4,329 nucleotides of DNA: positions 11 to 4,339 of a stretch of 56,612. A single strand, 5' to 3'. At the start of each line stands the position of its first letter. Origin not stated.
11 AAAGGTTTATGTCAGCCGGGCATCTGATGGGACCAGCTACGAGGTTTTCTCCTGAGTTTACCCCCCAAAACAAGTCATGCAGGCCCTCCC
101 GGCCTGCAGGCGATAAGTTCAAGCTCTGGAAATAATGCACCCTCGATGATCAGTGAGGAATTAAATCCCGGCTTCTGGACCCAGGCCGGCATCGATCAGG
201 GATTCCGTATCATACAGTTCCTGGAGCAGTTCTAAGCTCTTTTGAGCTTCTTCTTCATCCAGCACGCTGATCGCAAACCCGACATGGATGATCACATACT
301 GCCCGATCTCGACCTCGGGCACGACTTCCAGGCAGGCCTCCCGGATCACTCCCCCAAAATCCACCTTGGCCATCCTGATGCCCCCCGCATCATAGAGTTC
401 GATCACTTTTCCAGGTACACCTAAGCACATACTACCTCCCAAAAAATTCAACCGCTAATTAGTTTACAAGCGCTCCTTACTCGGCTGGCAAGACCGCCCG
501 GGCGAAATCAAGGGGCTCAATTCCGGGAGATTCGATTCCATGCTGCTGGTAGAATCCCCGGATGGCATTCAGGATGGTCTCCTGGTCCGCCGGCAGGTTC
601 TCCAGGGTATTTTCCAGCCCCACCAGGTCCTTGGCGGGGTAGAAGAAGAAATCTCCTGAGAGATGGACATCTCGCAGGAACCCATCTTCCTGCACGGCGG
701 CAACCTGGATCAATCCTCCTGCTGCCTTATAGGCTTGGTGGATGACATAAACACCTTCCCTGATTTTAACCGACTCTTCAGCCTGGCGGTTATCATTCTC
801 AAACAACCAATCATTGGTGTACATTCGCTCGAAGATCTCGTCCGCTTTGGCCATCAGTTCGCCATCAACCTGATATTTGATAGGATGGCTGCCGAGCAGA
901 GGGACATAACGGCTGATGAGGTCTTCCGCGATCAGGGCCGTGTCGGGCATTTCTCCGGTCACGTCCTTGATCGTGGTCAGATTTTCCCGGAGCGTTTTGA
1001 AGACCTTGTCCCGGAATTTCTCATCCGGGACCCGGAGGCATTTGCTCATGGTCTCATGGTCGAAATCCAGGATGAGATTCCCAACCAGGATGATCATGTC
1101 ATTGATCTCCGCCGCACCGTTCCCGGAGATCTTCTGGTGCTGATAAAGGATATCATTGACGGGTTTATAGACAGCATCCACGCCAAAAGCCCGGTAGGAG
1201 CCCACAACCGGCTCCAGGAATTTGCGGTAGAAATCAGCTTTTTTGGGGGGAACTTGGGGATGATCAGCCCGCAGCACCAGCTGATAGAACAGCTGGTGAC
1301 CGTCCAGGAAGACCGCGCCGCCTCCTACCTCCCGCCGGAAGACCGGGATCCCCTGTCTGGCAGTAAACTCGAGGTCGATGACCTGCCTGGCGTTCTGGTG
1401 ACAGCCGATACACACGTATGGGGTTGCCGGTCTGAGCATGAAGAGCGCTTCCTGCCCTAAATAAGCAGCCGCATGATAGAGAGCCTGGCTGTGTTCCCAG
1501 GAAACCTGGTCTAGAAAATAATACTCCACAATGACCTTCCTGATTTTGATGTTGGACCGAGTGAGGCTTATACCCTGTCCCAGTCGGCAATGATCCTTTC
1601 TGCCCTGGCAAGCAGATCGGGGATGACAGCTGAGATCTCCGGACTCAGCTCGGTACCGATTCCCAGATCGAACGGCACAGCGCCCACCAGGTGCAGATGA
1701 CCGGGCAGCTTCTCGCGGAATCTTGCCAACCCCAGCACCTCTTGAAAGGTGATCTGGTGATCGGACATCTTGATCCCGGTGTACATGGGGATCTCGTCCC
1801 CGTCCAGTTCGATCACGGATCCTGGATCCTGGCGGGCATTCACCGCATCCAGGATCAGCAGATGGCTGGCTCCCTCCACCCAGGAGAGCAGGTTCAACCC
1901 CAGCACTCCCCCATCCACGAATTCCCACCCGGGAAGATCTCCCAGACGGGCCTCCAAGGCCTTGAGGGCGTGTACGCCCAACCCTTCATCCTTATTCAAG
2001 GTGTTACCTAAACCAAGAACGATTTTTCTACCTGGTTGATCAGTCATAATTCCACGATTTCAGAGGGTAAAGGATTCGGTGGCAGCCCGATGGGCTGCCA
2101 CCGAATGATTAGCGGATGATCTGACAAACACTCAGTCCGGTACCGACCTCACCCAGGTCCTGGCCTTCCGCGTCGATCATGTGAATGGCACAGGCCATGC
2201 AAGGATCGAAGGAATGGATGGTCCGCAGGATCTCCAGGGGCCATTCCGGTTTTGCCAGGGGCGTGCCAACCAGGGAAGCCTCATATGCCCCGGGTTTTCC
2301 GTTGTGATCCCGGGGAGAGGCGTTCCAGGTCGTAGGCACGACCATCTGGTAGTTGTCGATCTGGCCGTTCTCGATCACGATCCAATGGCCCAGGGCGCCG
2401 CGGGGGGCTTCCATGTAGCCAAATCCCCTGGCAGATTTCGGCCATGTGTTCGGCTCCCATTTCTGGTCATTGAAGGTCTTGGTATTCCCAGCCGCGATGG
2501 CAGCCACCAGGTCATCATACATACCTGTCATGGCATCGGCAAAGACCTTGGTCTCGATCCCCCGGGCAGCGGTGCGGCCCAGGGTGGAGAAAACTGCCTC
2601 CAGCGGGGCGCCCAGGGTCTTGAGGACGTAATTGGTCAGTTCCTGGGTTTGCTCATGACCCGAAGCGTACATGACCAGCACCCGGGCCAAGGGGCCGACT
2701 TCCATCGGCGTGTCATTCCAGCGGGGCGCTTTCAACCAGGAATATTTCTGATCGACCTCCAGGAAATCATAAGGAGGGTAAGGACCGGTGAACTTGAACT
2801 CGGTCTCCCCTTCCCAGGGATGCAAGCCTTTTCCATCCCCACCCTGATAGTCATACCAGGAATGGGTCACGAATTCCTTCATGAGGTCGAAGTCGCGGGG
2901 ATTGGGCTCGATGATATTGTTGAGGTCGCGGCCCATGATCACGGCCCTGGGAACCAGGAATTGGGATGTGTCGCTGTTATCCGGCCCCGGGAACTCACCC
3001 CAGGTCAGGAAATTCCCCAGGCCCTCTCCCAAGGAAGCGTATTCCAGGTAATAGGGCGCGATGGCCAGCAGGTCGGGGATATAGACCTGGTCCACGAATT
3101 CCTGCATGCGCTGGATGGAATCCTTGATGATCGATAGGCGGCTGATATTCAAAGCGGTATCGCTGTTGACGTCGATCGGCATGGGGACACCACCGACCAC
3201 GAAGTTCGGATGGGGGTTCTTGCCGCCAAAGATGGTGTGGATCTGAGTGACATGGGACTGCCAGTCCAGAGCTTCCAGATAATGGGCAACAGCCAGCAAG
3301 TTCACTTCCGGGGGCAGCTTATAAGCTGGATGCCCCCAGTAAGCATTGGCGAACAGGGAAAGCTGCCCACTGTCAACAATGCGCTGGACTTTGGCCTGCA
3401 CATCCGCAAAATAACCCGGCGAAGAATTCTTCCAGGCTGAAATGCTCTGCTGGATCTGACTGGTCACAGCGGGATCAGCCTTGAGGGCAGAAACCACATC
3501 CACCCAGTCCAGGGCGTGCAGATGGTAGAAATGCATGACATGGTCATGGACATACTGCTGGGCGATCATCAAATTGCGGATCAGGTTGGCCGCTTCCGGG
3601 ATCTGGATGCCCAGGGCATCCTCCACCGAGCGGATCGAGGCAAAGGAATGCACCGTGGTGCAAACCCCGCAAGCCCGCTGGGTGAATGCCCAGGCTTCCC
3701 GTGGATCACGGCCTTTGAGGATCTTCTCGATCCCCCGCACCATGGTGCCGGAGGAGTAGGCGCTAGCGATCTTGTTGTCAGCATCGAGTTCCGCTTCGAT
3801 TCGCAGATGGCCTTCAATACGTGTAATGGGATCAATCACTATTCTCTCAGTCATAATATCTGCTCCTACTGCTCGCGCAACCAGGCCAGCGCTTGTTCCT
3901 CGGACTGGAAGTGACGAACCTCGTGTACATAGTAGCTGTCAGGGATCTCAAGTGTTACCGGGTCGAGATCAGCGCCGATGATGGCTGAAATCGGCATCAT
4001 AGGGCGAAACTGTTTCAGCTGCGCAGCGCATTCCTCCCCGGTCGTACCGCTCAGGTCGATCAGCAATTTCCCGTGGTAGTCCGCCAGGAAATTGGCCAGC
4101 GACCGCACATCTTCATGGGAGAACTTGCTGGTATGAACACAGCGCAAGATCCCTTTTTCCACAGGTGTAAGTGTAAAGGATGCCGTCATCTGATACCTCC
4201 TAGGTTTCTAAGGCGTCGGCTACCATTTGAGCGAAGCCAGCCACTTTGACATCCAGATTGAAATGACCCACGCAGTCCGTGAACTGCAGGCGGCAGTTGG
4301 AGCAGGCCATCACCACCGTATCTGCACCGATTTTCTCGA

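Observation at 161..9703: Isp-type [NiFe] hydrogenase operon fused to a TusA-DsrE-DsrE-LbpA module and its own lipoate-protein ligase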

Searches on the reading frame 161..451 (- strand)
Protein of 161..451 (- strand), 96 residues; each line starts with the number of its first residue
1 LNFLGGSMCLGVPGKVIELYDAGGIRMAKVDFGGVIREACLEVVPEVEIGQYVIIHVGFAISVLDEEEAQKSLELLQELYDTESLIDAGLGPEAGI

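Call 4: search_protein_families(library=pfam, proteins=[window:161-451:-], max_evalue=0.01)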
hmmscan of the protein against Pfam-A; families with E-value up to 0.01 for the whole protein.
window:161-451:- (96 aa): 1 family
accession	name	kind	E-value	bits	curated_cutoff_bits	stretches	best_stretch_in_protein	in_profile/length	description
PF01455.23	HupF_HypC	-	5.3e-28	97.4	28.5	1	8-76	1-65/65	HupF/HypC family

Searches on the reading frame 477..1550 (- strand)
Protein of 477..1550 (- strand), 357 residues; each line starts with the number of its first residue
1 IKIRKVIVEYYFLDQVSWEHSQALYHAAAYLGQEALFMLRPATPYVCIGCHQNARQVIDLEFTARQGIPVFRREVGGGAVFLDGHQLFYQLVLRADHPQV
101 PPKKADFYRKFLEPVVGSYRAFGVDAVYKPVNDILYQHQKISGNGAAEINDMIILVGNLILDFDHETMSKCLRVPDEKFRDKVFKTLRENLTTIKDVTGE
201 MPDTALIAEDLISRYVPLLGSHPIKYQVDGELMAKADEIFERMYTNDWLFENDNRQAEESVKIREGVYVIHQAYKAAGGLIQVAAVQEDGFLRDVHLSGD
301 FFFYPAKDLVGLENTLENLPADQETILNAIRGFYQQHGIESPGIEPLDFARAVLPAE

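Call 4: search_protein_families(library=pfam, proteins=[window:477-1550:-], max_evalue=0.01)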
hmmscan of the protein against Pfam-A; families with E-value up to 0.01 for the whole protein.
window:477-1550:- (357 aa): 3 families
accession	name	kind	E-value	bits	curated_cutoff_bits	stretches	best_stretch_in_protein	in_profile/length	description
PF21948.1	LplA-B_cat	-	2e-35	123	27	1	17-212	5-196/200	Lipoyl protein ligase A/B catalytic domain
PF10437.14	Lip_prot_lig_C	-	7.3e-06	26.3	24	1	273-349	9-81/85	Bacterial lipoate protein ligase C-terminus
PF03099.24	BPL_LplA_LipB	-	6.9e-05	23.2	21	1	58-153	16-122/133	Biotin/lipoate A/B protein ligase family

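Call 15: search_protein_families(library=ncbifam, proteins=[window:477-1550:-], max_evalue=0.01)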
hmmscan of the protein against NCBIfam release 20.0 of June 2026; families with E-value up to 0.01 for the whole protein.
window:477-1550:- (357 aa): 5 families
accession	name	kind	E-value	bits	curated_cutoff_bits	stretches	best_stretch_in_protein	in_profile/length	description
TIGR00545.2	lipoyltrans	equivalog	2.5e-41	141.7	280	1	33-337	28-313/328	lipoate--protein ligase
NF053751.1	LplAB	exception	8.8e-29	100.6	550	2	42-249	139-344/348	lipoate-protein ligase LplAB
NF053790.1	LplA_LipA_fuse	exception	1.9e-26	92.8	800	1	16-332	15-305/606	bifunctional lipoate--protein ligase/lipoyl synthase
NF053750.1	LplA_large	exception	2.7e-19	69.6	480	1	36-196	35-194/248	lipoate-protein ligase large subunit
NF053749.1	LplB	equivalog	7.7e-15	54.9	65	1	273-354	2-83/86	lipoate-protein ligase small subunit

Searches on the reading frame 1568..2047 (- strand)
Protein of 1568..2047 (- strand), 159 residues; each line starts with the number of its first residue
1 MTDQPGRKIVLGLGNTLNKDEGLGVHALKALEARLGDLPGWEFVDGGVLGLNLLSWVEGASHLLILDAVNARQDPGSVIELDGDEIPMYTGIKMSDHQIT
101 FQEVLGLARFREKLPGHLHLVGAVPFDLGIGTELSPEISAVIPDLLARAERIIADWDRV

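Call 4: search_protein_families(library=pfam, proteins=[window:1568-2047:-], max_evalue=0.01)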
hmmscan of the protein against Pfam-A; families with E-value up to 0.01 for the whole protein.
window:1568-2047:- (159 aa): 1 family
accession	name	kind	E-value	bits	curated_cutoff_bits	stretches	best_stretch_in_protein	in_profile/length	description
PF01750.23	HycI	-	1.4e-24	86.8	23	1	25-150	1-128/130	Hydrogenase maturation protease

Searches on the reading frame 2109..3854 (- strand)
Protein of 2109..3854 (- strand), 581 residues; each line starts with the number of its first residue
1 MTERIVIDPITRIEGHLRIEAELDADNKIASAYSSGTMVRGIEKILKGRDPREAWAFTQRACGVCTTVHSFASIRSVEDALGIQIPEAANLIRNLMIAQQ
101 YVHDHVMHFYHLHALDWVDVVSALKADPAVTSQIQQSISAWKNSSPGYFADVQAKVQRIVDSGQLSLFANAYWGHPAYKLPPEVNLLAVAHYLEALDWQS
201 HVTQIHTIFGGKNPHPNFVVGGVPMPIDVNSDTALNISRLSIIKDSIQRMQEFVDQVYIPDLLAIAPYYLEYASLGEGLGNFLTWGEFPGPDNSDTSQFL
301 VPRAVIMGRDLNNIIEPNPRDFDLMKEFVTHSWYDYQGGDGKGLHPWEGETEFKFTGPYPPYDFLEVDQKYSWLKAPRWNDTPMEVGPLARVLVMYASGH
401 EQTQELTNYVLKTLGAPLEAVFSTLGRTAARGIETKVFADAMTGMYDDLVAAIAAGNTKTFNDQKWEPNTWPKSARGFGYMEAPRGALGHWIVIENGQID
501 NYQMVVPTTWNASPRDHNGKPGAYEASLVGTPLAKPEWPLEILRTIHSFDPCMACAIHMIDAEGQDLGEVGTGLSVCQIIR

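Call 3: search_protein_families(library=pfam, proteins=[window:2109-3854:-], max_evalue=0.01)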
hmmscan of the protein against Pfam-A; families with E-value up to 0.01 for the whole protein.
window:2109-3854:- (581 aa): 1 family
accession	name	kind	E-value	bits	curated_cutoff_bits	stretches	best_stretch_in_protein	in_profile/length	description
PF00374.24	NiFeSe_Hases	-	2.1e-229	763.1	25.8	1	40-558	1-508/508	Nickel-dependent hydrogenase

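Call 13: search_solved_structures(query=window:2109-3854:-, max_evalue=1e-20)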
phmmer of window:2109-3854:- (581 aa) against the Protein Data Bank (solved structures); distinct sequences matched with E-value up to 1e-20: 61 (the best 60 are shown).
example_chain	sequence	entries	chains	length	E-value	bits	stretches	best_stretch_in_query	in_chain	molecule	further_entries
3myr_B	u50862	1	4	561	6.2e-248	827.3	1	1-558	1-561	Nickel-dependent hydrogenase large subunit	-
4c3o_A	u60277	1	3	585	6.4e-212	708.4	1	3-558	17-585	HYDROGENASE-1 LARGE SUBUNIT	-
3uqy_L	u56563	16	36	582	1.8e-191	640.9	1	3-558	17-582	Hydrogenase-1 large chain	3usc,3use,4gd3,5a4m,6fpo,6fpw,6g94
5lmm_L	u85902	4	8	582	4.6e-191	639.5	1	3-558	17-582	Hydrogenase-1 large chain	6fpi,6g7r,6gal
4ue3_LLL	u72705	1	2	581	4.6e-191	639.5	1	3-558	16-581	Hydrogenase-1 large chain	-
5lry_L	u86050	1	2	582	4.7e-191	639.5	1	3-558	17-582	Hydrogenase-1 large chain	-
5a4i_L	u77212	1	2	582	8.7e-191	638.6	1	3-558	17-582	Hydrogenase-1 large chain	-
5jrd_L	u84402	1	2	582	2.3e-190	637.2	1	3-558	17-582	Hydrogenase-1 large chain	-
5a4f_L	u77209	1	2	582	2.3e-190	637.2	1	3-558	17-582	Hydrogenase-1 large chain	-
5adu_L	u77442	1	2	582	4.3e-190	636.3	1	3-558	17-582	Hydrogenase-1 large chain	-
3ayx_A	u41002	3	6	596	3.1e-188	630.2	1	3-558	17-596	Membrane-bound hydrogenase large subunit | Hydrogenase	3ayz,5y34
3rgw_L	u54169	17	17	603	4.5e-185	619.7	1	3-558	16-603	Membrane-bound hydrogenase (NIFE) large subunit HOXG | Uptake hydrogenase large subunit | Uptake hydrogenase large subunit hoxG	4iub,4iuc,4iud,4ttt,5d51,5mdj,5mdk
1yq9_H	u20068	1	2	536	2.9e-164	551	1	3-558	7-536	Periplasmic [NiFe] hydrogenase large subunit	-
2frv_L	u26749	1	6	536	3.1e-164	550.9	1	3-558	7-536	PERIPLASMIC HYDROGENASE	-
1h2a_L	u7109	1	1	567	2.8e-163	547.8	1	5-565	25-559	HYDROGENASE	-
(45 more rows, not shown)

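Call 15: search_protein_families(library=ncbifam, proteins=[window:2109-3854:-], max_evalue=0.01)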
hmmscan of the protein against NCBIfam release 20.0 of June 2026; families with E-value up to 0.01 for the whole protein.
window:2109-3854:- (581 aa): 16 families
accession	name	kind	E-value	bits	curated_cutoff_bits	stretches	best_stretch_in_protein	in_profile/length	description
NF007550.0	PRK10170.1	equivalog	6.5e-196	652.3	1101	1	3-568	17-592/597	Ni/Fe-hydrogenase large subunit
NF007778.0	PRK10467.1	equivalog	1.6e-182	607.8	969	1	1-570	1-564/567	hydrogenase 2 large subunit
NF033181.1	NiFeSe_hydrog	equivalog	1.4e-151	505.9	600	1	3-567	2-504/507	nickel-dependent hydrogenase large subunit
NF045518.1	H2_NiFeSe_large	exception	2.3e-102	343.3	780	2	174-563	129-485/485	NiFeSe hydrogenase large subunit HysA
TIGR03295.1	frhA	equivalog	1.6e-36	126.2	392.5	2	1-117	1-117/412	coenzyme F420 hydrogenase subunit alpha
NF041785.2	VhuA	equivalog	4.8e-31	107.7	800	2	4-132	3-128/418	F420-non-reducing hydrogenase Vhu subunit A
NF040828.1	sulfhyd_ShyA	equivalog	7.3e-23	81.1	700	2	7-123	5-121/415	NAD(P)-dependent hydrogenase/sulfhydrogenase 2 subunit alpha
NF040832.1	sulfhyd_HydA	equivalog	5e-13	48.9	880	2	5-126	5-126/426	NADPH-dependent hydrogenase/sulfhydrogenase 1 subunit alpha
TIGR01962.1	NuoD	equivalog_domain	9.3e-10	37.9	459.35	1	14-109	15-110/386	NADH dehydrogenase (quinone) subunit D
NF004739.1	PRK06075.1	equivalog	2.4e-09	36.5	360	1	14-109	13-108/384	NADH-quinone oxidoreductase subunit D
NF008974.0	PRK12322.1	equivalog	1e-06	28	522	1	15-109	20-114/366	NADH-quinone oxidoreductase subunit D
NF040602.1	F420_dehyd_FpoD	exception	7.3e-05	22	600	1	15-108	21-114/372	F420H2 dehydrogenase subunit FpoD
NF041786.2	VhuU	equivalog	0.00091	19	70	1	546-563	15-32/45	F420-non-reducing hydrogenase selenoprotein subunit VhuU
NF008728.0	PRK11742.1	equivalog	0.0019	16.6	840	1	14-109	227-322/598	NADH-quinone oxidoreductase subunit C/D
NF005649.0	PRK07415.1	equivalog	0.0028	16.7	583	1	13-109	22-118/394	NAD(P)H-quinone oxidoreductase subunit H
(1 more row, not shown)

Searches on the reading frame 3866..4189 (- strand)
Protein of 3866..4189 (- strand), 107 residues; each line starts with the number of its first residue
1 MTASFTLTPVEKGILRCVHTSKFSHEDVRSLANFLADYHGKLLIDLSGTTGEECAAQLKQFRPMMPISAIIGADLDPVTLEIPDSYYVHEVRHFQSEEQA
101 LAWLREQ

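Call 3: search_protein_families(library=pfam, proteins=[window:3866-4189:-], max_evalue=0.01)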
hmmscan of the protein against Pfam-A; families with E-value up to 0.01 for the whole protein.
window:3866-4189:- (107 aa): 1 family
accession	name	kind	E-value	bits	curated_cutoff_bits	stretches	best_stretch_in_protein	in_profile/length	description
PF11964.13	SpoIIAA-like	-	0.00051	21.2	25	1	20-105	7-106/106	SpoIIAA-like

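Call 15: search_protein_families(library=ncbifam, proteins=[window:3866-4189:-], max_evalue=0.01)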
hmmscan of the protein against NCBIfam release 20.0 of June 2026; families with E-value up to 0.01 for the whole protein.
window:3866-4189:- (107 aa): 0 families

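Call 56: find_homologous_proteins(query=window:3866-4189:-, max_evalue=0.001)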
Query window:3866-4189:- (107 aa): 380 proteins with E <= 0.001 among 380 candidates; the best 120 are listed.
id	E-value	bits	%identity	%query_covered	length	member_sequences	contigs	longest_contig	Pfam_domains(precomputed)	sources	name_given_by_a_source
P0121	1.1e-64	233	99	100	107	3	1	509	-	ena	-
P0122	8.1e-62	224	94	100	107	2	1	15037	-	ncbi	-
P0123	1.1e-59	217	92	100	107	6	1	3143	-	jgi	-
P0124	1.6e-58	213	90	100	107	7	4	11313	-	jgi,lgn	jgi:hypothetical protein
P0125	8.0e-58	211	89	100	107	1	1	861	-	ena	-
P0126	8.5e-58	211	89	100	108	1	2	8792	-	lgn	-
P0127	3.0e-56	206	86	100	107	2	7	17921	-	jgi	jgi:hypothetical protein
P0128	2.3e-53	197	81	100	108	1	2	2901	-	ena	-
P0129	2.3e-51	190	79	98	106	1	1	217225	-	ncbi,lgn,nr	ncbi:MAG: hypothetical protein JXA25_03855 [Anaerolineales bacterium]|nr:hypothetical protein [Anaer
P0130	8.6e-51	188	80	98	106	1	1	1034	-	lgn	-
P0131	3.9e-50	186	78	100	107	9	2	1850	-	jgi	jgi:hypothetical protein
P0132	4.4e-50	186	76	100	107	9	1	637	-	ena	-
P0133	8.6e-50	185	77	98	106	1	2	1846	-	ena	-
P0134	1.7e-49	184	76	98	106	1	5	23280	-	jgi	jgi:hypothetical protein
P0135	3.1e-49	183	78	98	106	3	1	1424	-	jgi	jgi:hypothetical protein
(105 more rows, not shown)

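Call 62: predict_structure(alignment_id=A2)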
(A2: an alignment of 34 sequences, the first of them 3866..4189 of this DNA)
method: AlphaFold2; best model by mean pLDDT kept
length: 107 residues; sequences in the alignment: 34
mean_pLDDT: 84.8   pTM: 0.79
mean pLDDT of the five models: 84.8, 84.1, 83.7, 81.2, 78.2
residues with pLDDT >= 90: 38; 70-90: 59; 50-70: 9; < 50: 1
segments of 3 or more residues with pLDDT < 50: none
pLDDT, mean of each block of 10 residues (from residue 1): 80 91 84 88 86 79 89 82 71 93 95
secondary structure, 60 per line:
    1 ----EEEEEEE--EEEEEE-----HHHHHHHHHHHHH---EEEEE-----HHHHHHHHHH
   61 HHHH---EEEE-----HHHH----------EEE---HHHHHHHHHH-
elements in order: E5-11 E14-19 H25-37 E41-45 H51-64 E68-71 H77-80 E91-93 H97-106

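Call 65: fold_search(model_id=the predicted structure, library=pdb)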
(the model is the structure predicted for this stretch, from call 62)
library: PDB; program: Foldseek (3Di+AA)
matches with E <= 10: 523; with E <= 0.001: 0
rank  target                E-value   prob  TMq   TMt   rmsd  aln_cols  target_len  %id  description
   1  8ih8_A                5.8e-03  0.98  0.49  0.46   6.5       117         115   17  anti-sigmaF factor and Anti-sigmaF factor antagonist complex(usfx-RsfB) (released 2024-02-28)
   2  6jhk_B                7.5e-03  1.00  0.58  0.55   4.6       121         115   15  Crystal Structure of Bacillus subtilis RsbS (released 2019-09-11)
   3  4hyl_A                7.5e-03  0.99  0.52  0.49   6.2       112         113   15  The crystal structure of an anti-sigma-factor antagonist from Haliangium ochraceum DSM 14365 (released 2012-11-28)
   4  9ias_A                8.0e-03  0.99  0.53  0.13   6.8       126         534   13  Sulfate transporter SLC26A11 in nanodiscs with nanobody Nb4 (released 2026-03-04)
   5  9iar_A                9.2e-03  0.99  0.53  0.13   7.2       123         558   16  Sulfate transporter SLC26A11 in nanodiscs with nanobody Nb11 (released 2026-03-04)
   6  8ih8_B                1.5e-02  0.96  0.48  0.44   6.1       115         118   16  anti-sigmaF factor and Anti-sigmaF factor antagonist complex(usfx-RsfB) (released 2024-02-28)
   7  4xs5_D                2.0e-02  0.99  0.57  0.53   5.0       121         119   17  Crystal structure of Sulfate transporter/antisigma-factor antagonist STAS from Dyadobacter fermentans DSM 18053 (released 2015-02-11)
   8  6jhk_A                3.6e-02  0.96  0.54  0.50   6.4       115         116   14  Crystal Structure of Bacillus subtilis RsbS (released 2019-09-11)
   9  4qtp_B                4.4e-02  0.89  0.49  0.46   6.3       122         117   14  Crystal Structure of an Anti-sigma Factor Antagonist from Mycobacterium paratuberculosis (released 2014-07-16)
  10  4qtp_D                4.7e-02  0.92  0.52  0.49   5.6       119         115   12  Crystal Structure of an Anti-sigma Factor Antagonist from Mycobacterium paratuberculosis (released 2014-07-16)
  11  8pvu_D                7.5e-02  0.35  0.35  0.17   6.1       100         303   11  Cryo-EM structure of DHS-ERK2 complex with 1:1 stoichiometry refined in C1 symmetry (released 2024-10-16)
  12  2q2x                  8.6e-02  0.75  0.40  0.20   5.8        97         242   13  Crystal Structure of the ECH2 decarboxylase domain of CurF from Lyngbya majuscula (released 2007-10-09)
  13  7ur2_C                8.6e-02  0.57  0.43  0.31   6.8       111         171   18  Crystal structure of the Sec14 domain of the RhoGEF Kalirin (released 2023-01-18)
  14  2vy9_A                1.1e-01  0.72  0.49  0.46   6.6       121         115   11  Molecular architecture of the stressosome, a signal integration and transduction hub (released 2008-10-14)
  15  4q1k_A                1.1e-01  0.41  0.34  0.18   8.0       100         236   13  Structure and mechanism of a dehydratase/decarboxylase enzyme couple involved in polyketide beta-branching (released 2015-05-06)
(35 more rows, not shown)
